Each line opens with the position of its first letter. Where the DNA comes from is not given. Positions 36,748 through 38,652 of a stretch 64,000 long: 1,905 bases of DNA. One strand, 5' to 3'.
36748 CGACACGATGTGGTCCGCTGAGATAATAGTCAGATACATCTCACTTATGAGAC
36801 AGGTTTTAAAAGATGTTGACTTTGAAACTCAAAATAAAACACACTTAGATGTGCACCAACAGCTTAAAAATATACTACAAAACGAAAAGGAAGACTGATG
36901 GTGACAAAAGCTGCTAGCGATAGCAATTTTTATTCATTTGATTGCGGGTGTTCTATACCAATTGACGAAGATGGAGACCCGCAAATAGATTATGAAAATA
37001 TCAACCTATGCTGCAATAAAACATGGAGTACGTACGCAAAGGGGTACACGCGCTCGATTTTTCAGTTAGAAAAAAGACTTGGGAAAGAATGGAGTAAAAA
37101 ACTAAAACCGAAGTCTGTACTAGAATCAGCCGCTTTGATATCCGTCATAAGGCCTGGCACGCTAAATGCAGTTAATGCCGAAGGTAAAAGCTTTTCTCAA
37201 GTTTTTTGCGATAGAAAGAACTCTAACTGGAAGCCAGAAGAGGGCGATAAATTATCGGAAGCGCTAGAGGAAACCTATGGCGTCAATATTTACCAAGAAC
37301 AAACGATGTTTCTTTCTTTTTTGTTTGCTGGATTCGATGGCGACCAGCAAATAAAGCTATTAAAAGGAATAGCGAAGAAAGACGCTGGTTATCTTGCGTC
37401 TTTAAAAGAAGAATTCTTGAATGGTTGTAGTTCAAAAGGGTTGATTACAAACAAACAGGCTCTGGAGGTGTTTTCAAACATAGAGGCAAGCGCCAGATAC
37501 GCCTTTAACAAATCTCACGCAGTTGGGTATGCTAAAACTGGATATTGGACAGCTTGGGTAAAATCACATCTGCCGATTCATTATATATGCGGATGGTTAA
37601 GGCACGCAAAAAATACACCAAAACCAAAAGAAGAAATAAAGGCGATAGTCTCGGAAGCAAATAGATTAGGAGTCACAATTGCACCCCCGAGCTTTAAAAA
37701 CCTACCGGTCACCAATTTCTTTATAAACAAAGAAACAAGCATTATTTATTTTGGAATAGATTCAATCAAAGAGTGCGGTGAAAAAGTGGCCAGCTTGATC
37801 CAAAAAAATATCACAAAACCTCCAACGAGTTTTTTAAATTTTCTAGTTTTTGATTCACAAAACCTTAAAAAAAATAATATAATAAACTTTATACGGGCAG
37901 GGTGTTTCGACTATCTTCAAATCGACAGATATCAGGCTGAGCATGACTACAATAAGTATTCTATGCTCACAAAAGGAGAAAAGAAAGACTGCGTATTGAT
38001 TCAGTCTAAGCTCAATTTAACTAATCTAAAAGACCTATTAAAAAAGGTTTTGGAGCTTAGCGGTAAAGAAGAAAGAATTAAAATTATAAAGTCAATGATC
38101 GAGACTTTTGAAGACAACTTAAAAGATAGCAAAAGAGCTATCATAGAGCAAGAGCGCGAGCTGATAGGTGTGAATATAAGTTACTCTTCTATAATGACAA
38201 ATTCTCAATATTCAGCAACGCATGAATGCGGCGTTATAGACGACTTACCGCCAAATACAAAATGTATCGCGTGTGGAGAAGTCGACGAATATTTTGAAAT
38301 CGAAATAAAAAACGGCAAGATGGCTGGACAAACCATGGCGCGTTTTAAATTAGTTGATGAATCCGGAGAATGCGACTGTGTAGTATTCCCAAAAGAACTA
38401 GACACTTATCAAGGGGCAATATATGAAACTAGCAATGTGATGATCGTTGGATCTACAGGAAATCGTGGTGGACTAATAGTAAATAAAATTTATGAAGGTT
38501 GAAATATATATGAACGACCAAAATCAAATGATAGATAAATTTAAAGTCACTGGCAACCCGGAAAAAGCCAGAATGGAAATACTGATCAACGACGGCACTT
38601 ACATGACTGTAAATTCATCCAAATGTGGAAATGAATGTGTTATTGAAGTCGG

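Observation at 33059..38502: DnaE-type PolIII alpha cleanly split into two ORFs by a 2-kb cassette encoding UDG-like and DnaQ-exonuclease proteins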

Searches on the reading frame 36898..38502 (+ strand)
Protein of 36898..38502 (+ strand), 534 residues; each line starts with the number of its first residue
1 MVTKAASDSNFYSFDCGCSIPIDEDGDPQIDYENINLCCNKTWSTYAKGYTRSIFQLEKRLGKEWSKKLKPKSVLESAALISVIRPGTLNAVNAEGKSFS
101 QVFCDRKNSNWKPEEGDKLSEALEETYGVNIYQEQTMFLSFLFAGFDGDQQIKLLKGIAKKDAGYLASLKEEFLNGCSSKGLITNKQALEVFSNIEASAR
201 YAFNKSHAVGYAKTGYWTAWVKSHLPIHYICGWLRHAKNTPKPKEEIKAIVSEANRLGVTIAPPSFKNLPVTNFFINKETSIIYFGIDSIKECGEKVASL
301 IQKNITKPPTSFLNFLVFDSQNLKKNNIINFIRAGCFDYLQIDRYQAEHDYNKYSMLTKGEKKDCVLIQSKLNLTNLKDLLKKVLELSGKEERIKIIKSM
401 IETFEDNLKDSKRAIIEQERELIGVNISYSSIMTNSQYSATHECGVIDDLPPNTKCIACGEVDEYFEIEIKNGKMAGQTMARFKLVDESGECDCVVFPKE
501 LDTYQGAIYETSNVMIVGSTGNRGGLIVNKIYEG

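Call 3: search_protein_families(library=pfam, proteins=[window:36898-38502:+], max_evalue=0.01)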
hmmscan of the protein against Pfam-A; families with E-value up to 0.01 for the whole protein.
window:36898-38502:+ (534 aa): 3 families
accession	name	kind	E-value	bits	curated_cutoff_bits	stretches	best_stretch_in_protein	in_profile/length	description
PF17657.6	DNA_pol3_finger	-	1.1e-24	87.1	22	1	24-180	14-165/166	Bacterial DNA polymerase III alpha subunit finger domain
PF14579.12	HHH_6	-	8.3e-07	29.6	25.6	1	272-346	14-89/90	Helix-hairpin-helix motif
PF01336.31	tRNA_anti-codon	-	0.004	17.5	27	0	475-523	12-60/75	OB-fold nucleic acid binding domain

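Call 4: search_protein_families(library=phrogs, proteins=[window:36898-38502:+], max_evalue=0.001)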
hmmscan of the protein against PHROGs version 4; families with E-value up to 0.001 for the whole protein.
window:36898-38502:+ (534 aa): 5 families
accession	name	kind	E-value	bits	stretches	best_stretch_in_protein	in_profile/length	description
phrog_405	-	DNA, RNA and nucleotide metabolism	1.3e-80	272.6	1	25-515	617-1055/1190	DNA polymerase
phrog_12219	-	DNA, RNA and nucleotide metabolism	2.1e-41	143.1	1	30-419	200-600/823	DNA polymerase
phrog_11165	-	DNA, RNA and nucleotide metabolism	5.6e-35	121.6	1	35-301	312-571/782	DNA polymerase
phrog_4335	-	unknown function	2.7e-12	47.6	1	184-304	14-128/421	-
phrog_21652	-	DNA, RNA and nucleotide metabolism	1.7e-09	37.9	1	39-178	278-429/476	DNA polymerase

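Call 22: search_solved_structures(query=window:36898-38502:+, max_evalue=0.00001, show_alignments=1)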
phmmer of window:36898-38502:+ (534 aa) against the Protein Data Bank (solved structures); distinct sequences matched with E-value up to 0.00001: 9.
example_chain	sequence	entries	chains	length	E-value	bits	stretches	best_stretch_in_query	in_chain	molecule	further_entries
3e0d_A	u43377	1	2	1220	1.7e-35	125.8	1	24-339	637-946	DNA polymerase III subunit alpha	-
2hpi_A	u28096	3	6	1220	1.7e-35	125.8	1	24-339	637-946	DNA polymerase III alpha subunit | DNA polymerase III subunit alpha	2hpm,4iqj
5fku_A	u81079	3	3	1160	9.4e-33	116.8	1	24-340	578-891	DNA POLYMERASE III SUBUNIT ALPHA | DNA POLYMERASE III ALPHA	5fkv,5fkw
2hnh_A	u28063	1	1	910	2.7e-32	115.3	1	24-340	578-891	DNA polymerase III alpha subunit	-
2hqa_A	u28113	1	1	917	2.7e-32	115.3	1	24-340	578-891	DNA polymerase III alpha subunit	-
4jom_A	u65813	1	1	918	2.7e-32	115.3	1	24-340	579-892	DNA polymerase III subunit alpha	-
5m1s_A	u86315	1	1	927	2.7e-32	115.2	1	24-340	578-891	DNA polymerase III subunit alpha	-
7pu7_A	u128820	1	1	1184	1.1e-30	109.9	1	29-517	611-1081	DNA polymerase III subunit alpha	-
5lew_A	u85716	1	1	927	1.4e-29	106.4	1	29-340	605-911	DNA polymerase III subunit alpha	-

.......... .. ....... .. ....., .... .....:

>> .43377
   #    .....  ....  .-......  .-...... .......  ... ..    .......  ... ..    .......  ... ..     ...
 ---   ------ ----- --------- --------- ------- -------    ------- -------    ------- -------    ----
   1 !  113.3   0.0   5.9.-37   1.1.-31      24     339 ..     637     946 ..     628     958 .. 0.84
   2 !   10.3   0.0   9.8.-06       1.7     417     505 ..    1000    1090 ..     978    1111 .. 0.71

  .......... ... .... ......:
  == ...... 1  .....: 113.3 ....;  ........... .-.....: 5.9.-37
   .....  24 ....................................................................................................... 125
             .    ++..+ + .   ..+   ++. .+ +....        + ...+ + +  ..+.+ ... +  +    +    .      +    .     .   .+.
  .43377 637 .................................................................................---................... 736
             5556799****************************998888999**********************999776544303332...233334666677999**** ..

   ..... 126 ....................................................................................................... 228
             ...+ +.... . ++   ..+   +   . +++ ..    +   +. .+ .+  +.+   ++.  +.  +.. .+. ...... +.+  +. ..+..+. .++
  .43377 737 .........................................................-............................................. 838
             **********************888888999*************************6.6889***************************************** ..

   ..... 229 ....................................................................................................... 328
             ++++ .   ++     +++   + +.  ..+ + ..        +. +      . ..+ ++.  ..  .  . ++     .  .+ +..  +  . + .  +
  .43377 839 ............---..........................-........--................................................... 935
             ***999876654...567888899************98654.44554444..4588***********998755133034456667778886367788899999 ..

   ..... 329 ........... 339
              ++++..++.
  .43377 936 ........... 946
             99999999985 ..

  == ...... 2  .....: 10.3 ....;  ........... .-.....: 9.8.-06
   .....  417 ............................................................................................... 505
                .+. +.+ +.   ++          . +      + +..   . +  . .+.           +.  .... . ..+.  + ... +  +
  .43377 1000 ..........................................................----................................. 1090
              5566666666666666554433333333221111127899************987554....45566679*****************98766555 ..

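Call 68: find_homologous_proteins(query=window:36898-38502:+, max_evalue=1e-15)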
Query window:36898-38502:+ (534 aa): 88 proteins with E <= 1e-15 among 8000 candidates.
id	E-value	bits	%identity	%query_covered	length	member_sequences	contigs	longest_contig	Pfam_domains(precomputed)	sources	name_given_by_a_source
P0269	0.0e+0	1217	100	100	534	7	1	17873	PF14579.13,PF17657.7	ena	-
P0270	3.0e-168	579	50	98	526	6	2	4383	PF14579.13,PF17657.7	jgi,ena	jgi:DNA polymerase-3 subunit alpha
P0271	1.3e-161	557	48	99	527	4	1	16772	PF14579.13,PF01336.32,PF17657.7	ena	-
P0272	2.4e-160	553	48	99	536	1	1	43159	PF14579.13,PF17657.7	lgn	-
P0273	1.7e-159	550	50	61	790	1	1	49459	PF14579.13,PF13392.13,PF17657.7,PF14890.12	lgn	-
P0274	3.3e-159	549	46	61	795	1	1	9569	PF14579.13,PF13392.13,PF01336.32,PF17657.7,PF14890.12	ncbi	-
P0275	4.4e-159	549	48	85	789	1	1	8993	PF14579.13,PF01336.32,PF17657.7,PF14890.12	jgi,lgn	-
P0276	9.4e-159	547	50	95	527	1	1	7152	PF14579.13,PF01336.32,PF17657.7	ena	-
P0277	2.9e-158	546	49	97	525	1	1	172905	PF14579.13,PF17657.7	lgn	-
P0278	5.5e-158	545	48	99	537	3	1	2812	PF14579.13,PF17657.7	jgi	-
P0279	3.4e-157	542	49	61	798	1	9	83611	PF01844.30,PF14579.13,PF13392.13,PF01336.32,PF17657.7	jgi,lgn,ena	-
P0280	3.4e-157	542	47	85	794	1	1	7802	PF14579.13,PF17657.7,PF14890.12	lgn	-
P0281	2.0e-156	540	47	61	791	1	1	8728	PF14579.13,PF17657.7,PF14890.12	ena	-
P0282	3.1e-155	536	49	98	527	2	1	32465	PF14579.13,PF17657.7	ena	-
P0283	3.8e-155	536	47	98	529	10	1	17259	PF14579.13,PF17657.7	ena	-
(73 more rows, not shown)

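Call 71: find_encoding_contigs(protein=P0269, flank=10000, max_places=2)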
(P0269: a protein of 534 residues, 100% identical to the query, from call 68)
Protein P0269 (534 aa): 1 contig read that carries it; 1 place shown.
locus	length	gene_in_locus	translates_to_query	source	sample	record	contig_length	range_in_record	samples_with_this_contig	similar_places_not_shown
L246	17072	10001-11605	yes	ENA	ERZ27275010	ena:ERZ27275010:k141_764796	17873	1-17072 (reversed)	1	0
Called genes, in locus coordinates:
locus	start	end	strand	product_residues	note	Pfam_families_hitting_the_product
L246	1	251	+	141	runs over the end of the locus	-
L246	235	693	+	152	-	-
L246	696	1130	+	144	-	-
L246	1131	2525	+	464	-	PF00772:DnaB, PF03796:DnaB_C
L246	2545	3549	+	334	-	PF13155:Toprim_2 (weak)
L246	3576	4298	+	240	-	PF23872:DUF7227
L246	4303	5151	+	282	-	-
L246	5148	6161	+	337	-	PF12705:PDDEXK_1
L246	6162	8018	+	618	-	PF02811:PHP, PF07733:DNA_pol3_alpha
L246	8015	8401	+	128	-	-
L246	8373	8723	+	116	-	-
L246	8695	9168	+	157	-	-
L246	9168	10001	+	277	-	PF00929:RNase_T (weak)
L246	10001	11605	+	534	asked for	PF17657:DNA_pol3_finger, PF14579:HHH_6 (weak)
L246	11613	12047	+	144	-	-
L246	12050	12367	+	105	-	-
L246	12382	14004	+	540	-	PF13692:Glyco_trans_1_4 (faint), PF00534:Glycos_transf_1 (weak)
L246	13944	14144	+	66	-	-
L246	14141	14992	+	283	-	-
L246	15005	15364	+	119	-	-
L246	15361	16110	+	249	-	PF00534:Glycos_transf_1 (weak)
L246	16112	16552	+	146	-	-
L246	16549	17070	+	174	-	?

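Call 76: search_protein_families(library=ncbifam, proteins=[window:36898-38502:+], max_evalue=0.001)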
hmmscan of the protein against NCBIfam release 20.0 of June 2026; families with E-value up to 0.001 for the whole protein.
window:36898-38502:+ (534 aa): 11 families
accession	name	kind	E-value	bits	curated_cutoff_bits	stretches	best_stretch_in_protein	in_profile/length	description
NF004226.0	PRK05673.1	equivalog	1.2e-64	218.8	1002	1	22-523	574-1048/1146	DNA polymerase III subunit alpha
TIGR00594.1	polc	superfamily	3e-64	217.6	434.35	1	24-497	574-1022/1022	DNA polymerase III subunit alpha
NF005298.0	PRK06826.1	equivalog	1.4e-55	188.6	1260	1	27-520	572-1054/1151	DNA polymerase III subunit alpha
NF005617.0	PRK07374.1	equivalog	8.4e-45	153.1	1653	1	26-521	588-1064/1170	DNA polymerase III subunit alpha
NF005582.0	PRK07279.1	equivalog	9.6e-45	153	1279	1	23-524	508-951/1033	DNA polymerase III subunit alpha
NF005377.0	PRK06920.1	equivalog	1.9e-43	148.5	1806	1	24-523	555-1009/1108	DNA polymerase III subunit alpha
NF004550.0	PRK05898.1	equivalog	3.7e-41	141.3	1182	1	24-434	503-872/971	DNA polymerase III subunit alpha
NF005516.0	PRK07135.1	equivalog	4.5e-39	134.3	1084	1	27-506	510-946/974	DNA polymerase III DnaE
NF004225.0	PRK05672.1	subfamily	5.3e-32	110.8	939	1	32-353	570-884/1047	error-prone DNA polymerase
NF005616.0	PRK07373.1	equivalog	1.7e-18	66.4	646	1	199-523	34-346/449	DNA polymerase III subunit alpha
NF007079.0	PRK09532.1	equivalog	8e-15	54.1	1525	1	39-206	618-779/876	DNA polymerase III subunit alpha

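Call 93: predict_structure(alignment_id=A10)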
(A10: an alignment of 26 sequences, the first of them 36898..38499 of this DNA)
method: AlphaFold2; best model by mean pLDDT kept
length: 534 residues; sequences in the alignment: 26
mean_pLDDT: 88.1   pTM: 0.82
mean pLDDT of the five models: 88.1, 87.4, 86.9, 86.4, 85.3
residues with pLDDT >= 90: 316; 70-90: 186; 50-70: 25; < 50: 7
segments of 3 or more residues with pLDDT < 50: 1-7
pLDDT, mean of each block of 10 residues (from residue 1): 49 91 89 91 88 60 87 93 88 88 92 86 90 93 94 89 88 94 88 84 89 91 93 90 88 90 91 91 92 74 73 93 90 95 94 94 94 94 86 89 84 93 90 76 89 93 91 89 91 93 85 92 89 85
secondary structure, 60 per line:
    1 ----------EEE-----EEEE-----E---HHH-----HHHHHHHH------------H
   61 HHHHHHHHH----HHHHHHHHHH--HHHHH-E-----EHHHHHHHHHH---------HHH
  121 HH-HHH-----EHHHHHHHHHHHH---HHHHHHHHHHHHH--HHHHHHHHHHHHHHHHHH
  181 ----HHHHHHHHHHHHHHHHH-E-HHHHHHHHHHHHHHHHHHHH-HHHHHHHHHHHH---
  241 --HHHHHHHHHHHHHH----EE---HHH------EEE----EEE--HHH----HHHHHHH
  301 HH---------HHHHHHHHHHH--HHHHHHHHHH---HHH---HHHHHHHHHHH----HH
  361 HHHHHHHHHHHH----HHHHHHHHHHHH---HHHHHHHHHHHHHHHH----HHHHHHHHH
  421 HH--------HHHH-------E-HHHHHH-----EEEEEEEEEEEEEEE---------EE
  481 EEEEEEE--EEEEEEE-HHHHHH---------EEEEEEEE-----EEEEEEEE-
elements in order: E11-13 E19-22 H40-47 H60-69 H74-83 H86-90 H99-108 H118-122 H133-144 H148-160 H163-180 H185-201 H205-224 H226-237 H243-256 E275-277 E282-284 H294-302 H312-322 H325-334 H344-354 H359-372 H377-388 H392-407 H412-422 H431-434 H444-449 E455-469 E479-487 E490-496 H498-503 E513-520 E526-533

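Call 95: fold_search(model_id=the predicted structure, library=pdb)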
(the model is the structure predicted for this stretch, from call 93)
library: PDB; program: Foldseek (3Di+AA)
matches with E <= 10: 761; with E <= 0.001: 17
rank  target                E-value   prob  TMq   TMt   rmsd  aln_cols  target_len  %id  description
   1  4iqj_D                2.6e-22  1.00  0.54  0.28   8.8       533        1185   22  Structure of PolIIIalpha-Tauc-DNA complex suggests an atomic model of the replisome (released 2013-03-13)
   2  4iqj_B                5.4e-22  1.00  0.55  0.27   9.4       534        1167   22  Structure of PolIIIalpha-Tauc-DNA complex suggests an atomic model of the replisome (released 2013-03-13)
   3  4iqj_A                1.4e-21  1.00  0.54  0.28   8.3       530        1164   20  Structure of PolIIIalpha-Tauc-DNA complex suggests an atomic model of the replisome (released 2013-03-13)
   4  7pu7_A                1.8e-21  1.00  0.68  0.36   5.8       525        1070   24  DNA polymerase from M. tuberculosis (released 2022-02-23)
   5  2hpi                  3.6e-21  1.00  0.53  0.28   8.1       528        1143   20  Eubacterial and Eukaryotic Replicative DNA Polymerases are not Homologous: X-ray Structure of DNA Polymerase III (released 2006-09-19)
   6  4iqj_C                1.7e-20  1.00  0.55  0.28   8.4       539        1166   21  Structure of PolIIIalpha-Tauc-DNA complex suggests an atomic model of the replisome (released 2013-03-13)
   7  3e0d_A                1.4e-19  1.00  0.67  0.33   5.3       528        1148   21  Insights into the Replisome from the Crystral Structure of the Ternary Complex of the Eubacterial DNA Polymerase III a (released 2008-09-23)
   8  5fku_A                4.1e-18  1.00  0.59  0.30   9.2       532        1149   22  cryo-EM structure of the E. coli replicative DNA polymerase complex in DNA free state (DNA polymerase III alpha, beta, (released 2015-11-25)
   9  5fkv_A                3.5e-17  1.00  0.52  0.26  15.3       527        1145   24  cryo-EM structure of the E. coli replicative DNA polymerase complex bound to DNA (DNA polymerase III alpha, beta, epsi (released 2015-11-25)
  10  2hnh                  2.1e-14  1.00  0.49  0.30   3.9       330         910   27  Crystal structure of the catalytic alpha subunit of E. coli replicative DNA polymerase III (released 2006-09-19)
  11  2hqa                  4.8e-14  1.00  0.49  0.30   4.4       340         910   27  Crystal structure of the catalytic alpha subunit of E. Coli replicative DNA polymerase III (released 2006-09-19)
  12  4jom                  5.3e-14  1.00  0.49  0.30   4.4       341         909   27  Structure of E. coli Pol III 3mPHP mutant (released 2013-05-29)
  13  5fkw_A                2.4e-13  1.00  0.51  0.31   5.6       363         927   26  cryo-EM structure of the E. coli replicative DNA polymerase complex bound to DNA (DNA polymerase III alpha, beta, epsi (released 2015-11-25)
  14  5lew                  8.3e-13  1.00  0.52  0.31   3.3       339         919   27  DNA polymerase (released 2017-10-25)
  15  3f2c_A                6.4e-05  1.00  0.38  0.22   6.8       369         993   14  DNA Polymerase PolC from Geobacillus kaustophilus complex with DNA, dGTP and Mn (released 2009-01-20)
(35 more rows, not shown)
